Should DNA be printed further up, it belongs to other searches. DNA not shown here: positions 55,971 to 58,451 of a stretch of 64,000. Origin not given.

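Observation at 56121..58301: Single-polypeptide cytidylyltransferase + CDP-alcohol phosphotransferase + HAD phosphatase: candidate complete synthase for a di-inositol-phosphate-like compatible solute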

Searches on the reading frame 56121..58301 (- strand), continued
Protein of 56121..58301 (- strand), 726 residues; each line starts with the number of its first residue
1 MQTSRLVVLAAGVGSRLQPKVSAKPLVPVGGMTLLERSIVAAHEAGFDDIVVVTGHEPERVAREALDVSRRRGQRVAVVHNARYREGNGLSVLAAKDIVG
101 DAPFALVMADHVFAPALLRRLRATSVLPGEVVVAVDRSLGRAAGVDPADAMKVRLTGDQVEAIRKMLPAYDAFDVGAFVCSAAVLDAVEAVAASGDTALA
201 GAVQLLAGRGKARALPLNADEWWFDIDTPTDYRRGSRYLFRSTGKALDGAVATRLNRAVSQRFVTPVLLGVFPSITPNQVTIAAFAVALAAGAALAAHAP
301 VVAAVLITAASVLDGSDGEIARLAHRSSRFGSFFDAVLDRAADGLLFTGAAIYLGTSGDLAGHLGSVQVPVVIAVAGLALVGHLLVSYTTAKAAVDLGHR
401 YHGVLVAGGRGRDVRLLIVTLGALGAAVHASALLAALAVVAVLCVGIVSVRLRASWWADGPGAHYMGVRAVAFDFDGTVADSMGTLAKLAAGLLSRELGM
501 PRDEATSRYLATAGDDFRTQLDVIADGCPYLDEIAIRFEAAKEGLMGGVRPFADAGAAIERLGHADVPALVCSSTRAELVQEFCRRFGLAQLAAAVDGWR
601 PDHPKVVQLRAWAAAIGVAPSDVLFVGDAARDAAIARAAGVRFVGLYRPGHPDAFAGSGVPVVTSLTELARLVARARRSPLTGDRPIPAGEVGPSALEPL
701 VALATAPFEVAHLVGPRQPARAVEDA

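Call 40: search_protein_families(library=ncbifam, proteins=[L026:12118-13101:+, L026:13460-15127:-, L026:18226-19062:-, L026:21252-22121:+, L026:7945-9171:+, L026:6655-7716:+, L026:16940-18088:+, L026:19829-20284:-], max_evalue=0.00001)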
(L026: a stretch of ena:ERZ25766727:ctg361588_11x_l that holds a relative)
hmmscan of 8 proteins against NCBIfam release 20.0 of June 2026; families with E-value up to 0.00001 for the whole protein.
L026:12118-13101:+ (327 aa): 8 families
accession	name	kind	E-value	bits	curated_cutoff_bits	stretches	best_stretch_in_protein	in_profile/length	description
NF041392.1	XylDh_Gfo6_Halo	equivalog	3.9e-29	101.5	350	1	60-273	76-298/350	D-xylose 1-dehydrogenase Gfo6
TIGR04380.1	myo_inos_iolG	equivalog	3.4e-27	95.2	355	1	5-260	2-262/330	inositol 2-dehydrogenase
NF040723.1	UDP-GlcNAcDh_Arch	equivalog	7.2e-20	71.7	450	1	5-221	1-207/302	UDP-N-acetylglucosamine 3-dehydrogenase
NF052479.1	LevoglcsnDh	equivalog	2.7e-18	65.8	650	1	42-193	49-204/386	levoglucosan dehydrogenase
NF008607.0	PRK11579.1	subfamily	1.1e-14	54.3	330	1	1-246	1-245/346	oxidoreductase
NF052679.1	InsChiInosDhIolG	equivalog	1.8e-11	43.7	540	1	5-152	3-153/343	bifunctional inositol 2-dehydrogenase/D-chiro-inositol 1-dehydrogenase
NF007574.0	PRK10206.1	equivalog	4.9e-08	32.4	352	1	60-184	59-180/345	oxidoreductase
NF058561.1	BT_2158_fam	equivalog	5.5e-08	31.8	750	1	25-152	53-182/487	glycoside 3-dehydrogenase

L026:13460-15127:- (555 aa): 51 families (the best 25 are shown)
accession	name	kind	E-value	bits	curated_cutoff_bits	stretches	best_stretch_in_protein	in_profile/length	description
NF004516.0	PRK05858.1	equivalog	8.1e-116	387.7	587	1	3-538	11-537/548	acetolactate synthase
NF058623.1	HdaclCoAlyACT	equivalog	2.1e-90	304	600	1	6-536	13-540/575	2-hydroxyacyl-CoA lyase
NF006721.0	PRK09259.1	equivalog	6e-87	292.6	557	1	3-539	15-553/574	oxalyl-CoA decarboxylase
NF006122.0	PRK08266.1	subfamily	9.5e-86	288.4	571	1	2-543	3-533/543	hypothetical protein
NF006187.0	PRK08322.1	equivalog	1.2e-84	284.7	509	1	3-536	2-528/548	acetolactate synthase large subunit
NF004919.0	PRK06276.1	equivalog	4.3e-84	282.9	866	1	3-539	1-541/582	acetolactate synthase large subunit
TIGR00118.1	acolac_lg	equivalog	3.1e-83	280.1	538.35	1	3-537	1-535/557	biosynthetic-type acetolactate synthase large subunit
NF006052.0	PRK08199.1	subfamily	2.3e-81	273.8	539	1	2-539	7-540/559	thiamine pyrophosphate protein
TIGR03254.1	oxalate_oxc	equivalog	9.3e-81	272.2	739.4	1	3-539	3-540/554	oxalyl-CoA decarboxylase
NF005713.0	PRK07525.1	subfamily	1.4e-72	244.9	620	2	1-362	4-362/592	sulfoacetaldehyde acetyltransferase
NF006378.0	PRK08617.1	equivalog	2.5e-71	240.7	510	1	2-536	7-538/556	acetolactate synthase AlsS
NF004710.0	PRK06048.1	equivalog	6.6e-71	239.4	976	1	2-537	7-538/561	acetolactate synthase large subunit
NF006524.0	PRK08978.1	equivalog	7.4e-71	239.1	738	1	3-537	1-525/548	acetolactate synthase 2 catalytic subunit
NF005712.0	PRK07524.1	subfamily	2.2e-70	237.6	500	1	3-536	3-529/536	5-guanidino-2-oxopentanoate decarboxylase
TIGR03457.1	sulphoacet_xsc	equivalog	6.1e-69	232.9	676.4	1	2-532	1-552/579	sulfoacetaldehyde acetyltransferase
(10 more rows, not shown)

L026:18226-19062:- (278 aa): 1 family
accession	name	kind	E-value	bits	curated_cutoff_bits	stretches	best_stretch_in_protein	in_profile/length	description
NF009689.0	PRK13210.1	subfamily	3.3e-06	26.5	200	0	74-256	84-255/286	L-ribulose-5-phosphate 3-epimerase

L026:21252-22121:+ (290 aa): 8 families
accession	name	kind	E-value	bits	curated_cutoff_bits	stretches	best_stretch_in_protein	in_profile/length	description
TIGR04380.1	myo_inos_iolG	equivalog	1.1e-34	119.8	355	1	1-227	1-230/330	inositol 2-dehydrogenase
NF040723.1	UDP-GlcNAcDh_Arch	equivalog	1.1e-27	97.3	450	1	2-205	1-199/302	UDP-N-acetylglucosamine 3-dehydrogenase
NF052479.1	LevoglcsnDh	equivalog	1.7e-21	76.3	650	1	30-194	40-213/386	levoglucosan dehydrogenase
NF052679.1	InsChiInosDhIolG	equivalog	2.1e-15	56.6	540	1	2-143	3-148/343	bifunctional inositol 2-dehydrogenase/D-chiro-inositol 1-dehydrogenase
NF058561.1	BT_2158_fam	equivalog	2.9e-13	49.2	750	1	13-145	44-179/487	glycoside 3-dehydrogenase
NF058563.1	BT_2159_fam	equivalog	3.3e-08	33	650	1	2-182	1-182/350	disaccharide 3-dehydrogenase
NF041392.1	XylDh_Gfo6_Halo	equivalog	1e-07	31.1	350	1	28-142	44-162/350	D-xylose 1-dehydrogenase Gfo6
NF008607.0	PRK11579.1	subfamily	5.9e-06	25.5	330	1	2-145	5-147/346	oxidoreductase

L026:7945-9171:+ (408 aa): 7 families
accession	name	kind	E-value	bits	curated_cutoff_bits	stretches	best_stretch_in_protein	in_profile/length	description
NF003317.0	PRK04326.1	equivalog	3e-27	95.7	406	2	5-86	6-86/340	methionine synthase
NF005085.0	PRK06520.1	subfamily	2.2e-14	53.3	313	1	172-368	155-356/368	5-methyltetrahydropteroyltriglutamate--homocysteine S-methyltransferase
NF004875.0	PRK06233.1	equivalog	1.1e-13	50.8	576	1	172-369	157-361/373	vitamin B12 independent methionine synthase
NF002119.0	PRK00957.1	equivalog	2e-12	46.9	258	1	173-352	128-284/306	methionine synthase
NF006589.0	PRK09121.1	equivalog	5.8e-10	38.7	392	0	9-84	6-80/342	methionine synthase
NF003556.0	PRK05222.1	equivalog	2.7e-09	36.5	541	1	9-85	421-496/750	5-methyltetrahydropteroyltriglutamate--homocysteine S-methyltransferase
TIGR01371.1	met_syn_B12ind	equivalog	2.1e-08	33.7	929.95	0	10-85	428-502/754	5-methyltetrahydropteroyltriglutamate--homocysteine S-methyltransferase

L026:6655-7716:+ (353 aa): 0 families

L026:16940-18088:+ (382 aa): 1 family
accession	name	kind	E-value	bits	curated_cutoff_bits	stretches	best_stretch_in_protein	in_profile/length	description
NF045728.1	glycosyl_F510_1955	equivalog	7.9e-08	31.9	175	0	194-286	72-155/246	F510_1955 family glycosylhydrolase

L026:19829-20284:- (151 aa): 0 families
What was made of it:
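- Tried and rejected: The oxidoreductases score 95-120 bits against an IolG cut-off of 355, and the TPP enzyme resembles acetolactate synthase rather than IolD (call 40).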

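Call 47: search_protein_families(library=ncbifam, proteins=[L021:12092-12721:-], max_evalue=0.001)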
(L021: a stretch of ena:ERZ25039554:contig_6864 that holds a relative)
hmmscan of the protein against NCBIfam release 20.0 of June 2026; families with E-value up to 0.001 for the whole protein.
L021:12092-12721:- (209 aa): 15 families
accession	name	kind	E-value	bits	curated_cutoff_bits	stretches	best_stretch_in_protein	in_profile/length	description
TIGR03162.1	ribazole_cobC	equivalog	3.8e-35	120.9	162.9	1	4-182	1-175/176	alpha-ribazole phosphatase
NF005567.0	PRK07238.1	equivalog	1.9e-30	106.5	326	1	5-200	181-376/378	bifunctional RNase H/acid phosphatase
NF045917.1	PhserinePhPspA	equivalog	1e-29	103.8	350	1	4-193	4-192/211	phosphoserine phosphatase PspA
TIGR03848.1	MSMEG_4193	subfamily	1.1e-24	87.1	203.85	1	4-198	2-199/204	MSMEG_4193 family putative phosphomutase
NF002901.0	PRK03482.1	equivalog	6e-17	62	261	1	1-183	1-182/215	2,3-diphosphoglycerate-dependent phosphoglycerate mutase GpmB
NF038349.1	dPGM_arch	equivalog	5.2e-15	55.8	225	1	6-189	3-175/194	2,3-diphosphoglycerate-dependent phosphoglycerate mutase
NF009994.0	PRK13463.1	equivalog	1.5e-12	47.7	277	1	3-141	4-142/203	phosphoserine phosphatase 1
NF011580.0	PRK15004.1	equivalog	1.9e-12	47.6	250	1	4-192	3-190/203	adenosylcobalamin/alpha-ribazole phosphatase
NF002339.0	PRK01295.1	equivalog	3e-10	39.9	316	1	3-159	4-166/206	2,3-bisphosphoglycerate-dependent phosphoglycerate mutase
TIGR01258.1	pgm_1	subfamily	1.7e-07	30.9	81.7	1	5-108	4-113/245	2,3-bisphosphoglycerate-dependent phosphoglycerate mutase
NF009993.0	PRK13462.1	equivalog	1.8e-07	31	226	1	5-194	9-190/203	acid phosphatase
NF010718.0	PRK14120.1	equivalog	2e-07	30.6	366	1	4-109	7-118/249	phosphoglyceromutase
NF010713.0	PRK14115.1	equivalog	2.2e-07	30.4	305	1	3-108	3-114/248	2,3-diphosphoglycerate-dependent phosphoglycerate mutase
NF002217.0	PRK01112.1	equivalog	0.00019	20.9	320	1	1-63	1-63/228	2,3-bisphosphoglycerate-dependent phosphoglycerate mutase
NF010717.0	PRK14119.1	equivalog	0.00023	20.8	378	1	3-109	3-115/228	2,3-diphosphoglycerate-dependent phosphoglycerate mutase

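Call 56: predict_structure(alignment_id=A1)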
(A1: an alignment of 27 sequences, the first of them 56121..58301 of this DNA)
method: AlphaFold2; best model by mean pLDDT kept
length: 726 residues; sequences in the alignment: 27
mean_pLDDT: 86.3   pTM: 0.72
mean pLDDT of the five models: 86.3, 84.2, 83.9, 83.8, 82.5
residues with pLDDT >= 90: 437; 70-90: 224; 50-70: 21; < 50: 44
segments of 3 or more residues with pLDDT < 50: 685-726
pLDDT, mean of each block of 10 residues (from residue 1): 88 75 87 93 93 94 95 93 89 92 94 91 94 86 67 94 91 94 95 93 95 91 85 82 57 79 89 91 96 97 96 89 83 90 95 93 90 95 92 86 76 90 96 97 94 89 87 95 91 92 91 87 87 90 87 95 96 92 94 93 91 92 93 92 90 84 93 90 49 25 25 34 37
secondary structure, 60 per line:
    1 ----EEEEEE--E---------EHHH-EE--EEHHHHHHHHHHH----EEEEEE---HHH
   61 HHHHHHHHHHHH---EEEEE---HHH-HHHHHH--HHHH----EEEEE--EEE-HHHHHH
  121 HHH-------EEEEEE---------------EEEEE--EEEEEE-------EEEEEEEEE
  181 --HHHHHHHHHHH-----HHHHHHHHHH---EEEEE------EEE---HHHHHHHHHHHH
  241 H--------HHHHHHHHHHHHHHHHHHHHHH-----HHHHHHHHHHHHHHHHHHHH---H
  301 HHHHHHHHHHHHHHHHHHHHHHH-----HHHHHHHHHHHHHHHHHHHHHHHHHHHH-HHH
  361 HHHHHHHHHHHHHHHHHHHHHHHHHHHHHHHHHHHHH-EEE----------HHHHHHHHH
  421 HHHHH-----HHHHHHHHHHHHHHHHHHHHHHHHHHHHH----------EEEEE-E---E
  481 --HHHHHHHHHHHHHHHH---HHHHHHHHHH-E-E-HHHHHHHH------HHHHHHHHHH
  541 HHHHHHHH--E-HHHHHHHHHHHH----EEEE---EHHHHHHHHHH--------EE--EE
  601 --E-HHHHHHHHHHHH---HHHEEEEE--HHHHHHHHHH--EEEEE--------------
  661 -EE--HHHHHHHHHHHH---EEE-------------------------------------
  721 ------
elements in order (helices of 4 or more, strands of 3 or more residues): E5-10 H34-44 E49-54 H58-72 E76-80 H88-93 H96-99 E104-108 E111-113 H115-123 E131-136 E152-156 E159-164 E172-180 H183-193 H199-208 E212-216 E223-225 H229-241 H250-271 H277-296 H300-323 H329-356 H358-397 E399-401 H412-425 H431-459 E470-474 H483-498 H502-511 H517-524 H531-548 H553-564 E569-572 H577-586 H605-616 E623-627 H630-639 E642-646 H666-677 E681-683
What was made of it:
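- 56121..58301 (-): Whole gene: 726-aa IPCT-DIPPS-HAD fusion protein, stop codon included. AlphaFold model with mean pLDDT 86.3 and pTM 0.72 in call 56.
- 56922..57566 (-): aa 246-460: juxtamembrane helix (250-271) plus a six-TM CDP-alcohol phosphotransferase domain, DIPPS-like. Helices at 277-296, 300-323, 329-356, 358-397, 412-425 and 431-459 in the model (call 56).
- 56124..56249 (-): aa 685-726: disordered, poorly conserved C-terminal tail that overlaps, antisense, the remnant of a convergent gene. pLDDT below 50 for residues 685-726 (call 56).
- On Bifunctional IPCT/DIPPS: Six TM helices plus a juxtamembrane helix in the model (call 56).
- On HAD superfamily, subfamily IA phosphatase: Helices 483-498, 502-511, 517-524 and 531-548 in the full model (call 56).
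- The membrane domain has six TM helices and no extra C-terminal ones (call 56). Here the HAD domain follows TM6 directly (call 56).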

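Call 61: fold_search(model_id=the predicted structure, library=pdb)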
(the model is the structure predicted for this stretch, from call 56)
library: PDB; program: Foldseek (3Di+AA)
matches with E <= 10: 1359; with E <= 0.001: 683
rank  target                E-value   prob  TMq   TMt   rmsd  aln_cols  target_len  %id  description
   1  4mnd                  2.4e-24  1.00  0.47  0.78   4.6       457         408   27  Crystal structure of Archaeoglobus fulgidus IPCT-DIPPS bifunctional membrane protein (released 2014-07-02)
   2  4jd0                  2.9e-13  1.00  0.30  0.83   2.7       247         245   24  Structure of the inositol-1-phosphate CTP transferase from T. maritima. (released 2013-09-18)
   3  2xme_E                7.1e-13  1.00  0.26  0.87   2.7       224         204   28  The X-ray structure of CTP:inositol-1-phosphate cytidylyltransferase from Archaeoglobus fulgidus (released 2011-05-04)
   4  4hoc_A                1.6e-12  1.00  0.30  0.71   5.7       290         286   18  Crystal structure of glucose 1-phosphate thymidylyltransferase from Aneurinibacillus thermoaerophilus complexed with U (released 2013-10-23)
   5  2xme_F                1.9e-12  1.00  0.27  0.87   2.7       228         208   27  The X-ray structure of CTP:inositol-1-phosphate cytidylyltransferase from Archaeoglobus fulgidus (released 2011-05-04)
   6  2xme_D                2.0e-12  1.00  0.26  0.88   2.6       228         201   26  The X-ray structure of CTP:inositol-1-phosphate cytidylyltransferase from Archaeoglobus fulgidus (released 2011-05-04)
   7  4ho9_A                2.4e-12  1.00  0.31  0.71   6.1       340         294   17  Crystal structure of glucose 1-phosphate thymidylyltransferase from Aneurinibacillus thermoaerophilus complexed with U (released 2013-10-23)
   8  2xmh_D                2.8e-12  1.00  0.27  0.87   2.8       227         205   27  The X-ray structure of CTP:inositol-1-phosphate cytidylyltransferase from Archaeoglobus fulgidus (released 2011-05-04)
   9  1lvw_C                2.9e-12  1.00  0.30  0.68   5.9       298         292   17  Crystal structure of glucose-1-phosphate thymidylyltransferase, RmlA, complex with dTDP (released 2003-07-29)
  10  1mp5_A                3.6e-12  1.00  0.30  0.69   5.3       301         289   16  Y177F VARIANT OF S. ENTERICA RmlA (released 2002-10-09)
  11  2xme_K                4.3e-12  1.00  0.26  0.88   2.6       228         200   26  The X-ray structure of CTP:inositol-1-phosphate cytidylyltransferase from Archaeoglobus fulgidus (released 2011-05-04)
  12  1lvw_B                4.7e-12  1.00  0.29  0.67   5.9       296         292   18  Crystal structure of glucose-1-phosphate thymidylyltransferase, RmlA, complex with dTDP (released 2003-07-29)
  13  2xme_I                5.7e-12  1.00  0.26  0.87   2.5       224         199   26  The X-ray structure of CTP:inositol-1-phosphate cytidylyltransferase from Archaeoglobus fulgidus (released 2011-05-04)
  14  2xmh_A                6.0e-12  1.00  0.26  0.89   2.5       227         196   25  The X-ray structure of CTP:inositol-1-phosphate cytidylyltransferase from Archaeoglobus fulgidus (released 2011-05-04)
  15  2xmh_C                6.3e-12  1.00  0.26  0.87   2.7       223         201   26  The X-ray structure of CTP:inositol-1-phosphate cytidylyltransferase from Archaeoglobus fulgidus (released 2011-05-04)
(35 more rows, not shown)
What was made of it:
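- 57567..58301 (-): aa 1-245: cytidylyltransferase domain, IPCT-like, with invariant G12-x-G14-x-R16...K24 and D110. Foldseek hits are T. maritima IPCT 4JD0 and A. fulgidus IPCT 2XME, with target-normalised TM-scores of 0.83-0.89 (call 61).
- On Bifunctional IPCT/DIPPS: The best folds are IPCTs 4JD0 and 2XME (call 61). Foldseek gives E 2.4e-24 (call 61).
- The nucleotidyltransferase domain is closest in both sequence and fold to IPCTs (calls 47, 61).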
